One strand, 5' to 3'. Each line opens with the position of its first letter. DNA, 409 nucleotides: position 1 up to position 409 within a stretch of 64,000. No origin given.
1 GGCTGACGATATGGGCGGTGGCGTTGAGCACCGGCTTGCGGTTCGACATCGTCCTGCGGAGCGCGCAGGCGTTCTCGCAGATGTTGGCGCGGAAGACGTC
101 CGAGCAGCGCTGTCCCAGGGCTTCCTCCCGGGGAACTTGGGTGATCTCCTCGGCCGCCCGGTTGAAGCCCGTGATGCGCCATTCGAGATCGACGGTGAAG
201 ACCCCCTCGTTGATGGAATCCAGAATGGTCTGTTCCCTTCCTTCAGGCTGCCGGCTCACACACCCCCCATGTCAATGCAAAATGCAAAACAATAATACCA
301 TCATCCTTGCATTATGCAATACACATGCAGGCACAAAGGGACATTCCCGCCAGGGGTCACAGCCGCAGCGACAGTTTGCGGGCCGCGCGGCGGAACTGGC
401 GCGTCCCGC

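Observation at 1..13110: Two parallel sigma-54 modules built around NifX-like proteins, each ending in a PAS-Cys sigma-54 enhancer-binding protein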

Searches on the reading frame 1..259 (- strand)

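Call 10: search_protein_families(library=pfam, proteins=[window:1-259:-])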
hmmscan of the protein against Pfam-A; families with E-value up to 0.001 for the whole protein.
window:1-259:- (86 aa): 5 families
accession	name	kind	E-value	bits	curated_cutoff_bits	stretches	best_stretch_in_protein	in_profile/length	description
PF00989.32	PAS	-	3.4e-09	37.2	22.6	1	10-57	4-51/113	PAS fold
PF13426.13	PAS_9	-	2.6e-07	31.3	27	1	18-75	2-57/103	PAS domain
PF13188.13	PAS_8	-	4.5e-07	30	21.8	1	10-63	4-57/65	PAS domain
PF08448.16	PAS_4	-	9.1e-07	29.5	23.1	1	13-77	1-66/110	PAS fold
PF12860.13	PAS_7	-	0.00085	19.9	27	1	13-68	1-57/115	PAS fold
